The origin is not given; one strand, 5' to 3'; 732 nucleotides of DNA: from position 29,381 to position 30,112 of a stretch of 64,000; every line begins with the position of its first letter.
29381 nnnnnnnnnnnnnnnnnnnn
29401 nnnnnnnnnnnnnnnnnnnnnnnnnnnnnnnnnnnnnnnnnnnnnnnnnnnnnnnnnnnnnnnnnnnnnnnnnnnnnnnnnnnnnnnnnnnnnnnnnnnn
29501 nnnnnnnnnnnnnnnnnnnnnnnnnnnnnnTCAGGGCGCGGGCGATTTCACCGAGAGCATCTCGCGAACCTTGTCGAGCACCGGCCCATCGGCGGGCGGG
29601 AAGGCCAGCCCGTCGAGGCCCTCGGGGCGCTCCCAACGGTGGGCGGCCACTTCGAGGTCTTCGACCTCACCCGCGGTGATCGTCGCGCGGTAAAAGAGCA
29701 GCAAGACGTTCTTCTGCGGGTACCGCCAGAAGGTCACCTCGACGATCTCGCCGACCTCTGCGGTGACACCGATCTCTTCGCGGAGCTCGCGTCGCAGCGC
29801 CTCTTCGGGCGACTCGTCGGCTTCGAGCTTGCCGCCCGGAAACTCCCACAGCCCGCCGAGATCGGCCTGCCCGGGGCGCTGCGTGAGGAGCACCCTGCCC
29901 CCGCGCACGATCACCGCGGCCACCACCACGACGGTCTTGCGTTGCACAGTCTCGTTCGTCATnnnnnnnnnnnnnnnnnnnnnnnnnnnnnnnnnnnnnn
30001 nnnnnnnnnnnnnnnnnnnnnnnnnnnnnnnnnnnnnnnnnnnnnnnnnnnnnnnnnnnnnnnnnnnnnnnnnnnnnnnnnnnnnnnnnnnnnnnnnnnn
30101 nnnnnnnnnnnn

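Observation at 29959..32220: P1B-type ATPase homologue with all catalytic and transport motifs degenerate (a likely pseudo-ATPase) and a TRASH-like N-terminus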

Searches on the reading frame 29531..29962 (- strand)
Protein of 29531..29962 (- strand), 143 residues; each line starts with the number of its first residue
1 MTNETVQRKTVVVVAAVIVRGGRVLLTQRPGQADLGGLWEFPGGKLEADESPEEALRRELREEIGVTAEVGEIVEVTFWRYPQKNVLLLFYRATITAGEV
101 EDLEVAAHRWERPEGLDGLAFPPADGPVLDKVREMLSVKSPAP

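Call 24: search_protein_families(library=pfam, proteins=[window:29531-29962:-], max_evalue=0.001)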
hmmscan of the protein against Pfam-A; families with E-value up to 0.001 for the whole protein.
window:29531-29962:- (143 aa): 3 families
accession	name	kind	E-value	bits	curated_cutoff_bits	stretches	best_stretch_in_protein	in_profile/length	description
PF00293.34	NUDIX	-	5.2e-22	78.7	21.1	1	12-125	4-127/134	NUDIX domain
PF14815.12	NUDIX_4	-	4.8e-21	75.1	35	1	15-130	2-112/113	NUDIX domain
PF22327.2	Nudt16-like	-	1.3e-07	32.1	27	1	37-109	33-109/161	U8 snoRNA-decapping enzyme-like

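Call 37: search_protein_families(library=ncbifam, proteins=[window:29531-29962:-], max_evalue=0.00001)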
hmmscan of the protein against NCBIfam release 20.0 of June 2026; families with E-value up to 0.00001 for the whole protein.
window:29531-29962:- (143 aa): 16 families
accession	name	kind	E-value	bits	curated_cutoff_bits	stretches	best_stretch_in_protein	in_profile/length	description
NF006530.0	PRK08999.1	equivalog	5e-34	117.8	245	1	8-133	3-129/315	Nudix family hydrolase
NF007834.0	PRK10546.1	equivalog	6.4e-30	103.7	156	1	9-131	2-124/135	pyrimidine (deoxy)nucleoside triphosphate diphosphatase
TIGR00586.1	mutt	equivalog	2.8e-26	92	97.9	1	9-133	4-128/129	8-oxo-dGTP diphosphatase MutT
NF008044.0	PRK10776.1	equivalog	5.2e-25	87.8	148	1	14-134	6-128/130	8-oxo-dGTP diphosphatase MutT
NF001937.0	PRK00714.1-4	equivalog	1.4e-09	37.8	139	1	13-77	13-71/161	RNA pyrophosphohydrolase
NF001936.0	PRK00714.1-3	equivalog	8.4e-09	35.5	118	1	14-76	15-73/155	RNA pyrophosphohydrolase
NF003787.0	PRK05379.1-4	equivalog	1.9e-08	33.7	449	1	10-67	207-263/346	bifunctional nicotinamide-nucleotide adenylyltransferase/Nudix hydroxylase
NF001938.0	PRK00714.1-5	equivalog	3.7e-08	32.9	116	1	13-79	16-86/172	RNA pyrophosphohydrolase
NF041652.1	Nud_hyd_Dein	equivalog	5.7e-08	33.1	200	1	17-95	20-102/152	Nudix hydrolase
NF012016.0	PRK15472.1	equivalog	9.5e-08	31.8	95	1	12-78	5-72/141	nucleoside triphosphatase NudI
TIGR02705.1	nudix_YtkD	equivalog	1.1e-07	31.6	154.4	1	17-69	30-77/156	RNA deprotection pyrophosphohydrolase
NF001934.0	PRK00714.1-1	equivalog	1.6e-07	31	241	1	16-77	14-71/176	RNA pyrophosphohydrolase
NF003786.0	PRK05379.1-2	equivalog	2.4e-07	30.3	397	1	10-64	217-270/354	bifunctional nicotinamide-nucleotide adenylyltransferase/Nudix hydroxylase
NF003788.0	PRK05379.1-5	equivalog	5.7e-07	29.1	354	1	9-66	211-267/351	bifunctional nicotinamide-nucleotide adenylyltransferase/Nudix hydroxylase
NF003791.0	PRK05379.2-3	equivalog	6.2e-07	28.9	409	1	9-83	200-277/340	bifunctional nicotinamide-nucleotide adenylyltransferase/Nudix hydroxylase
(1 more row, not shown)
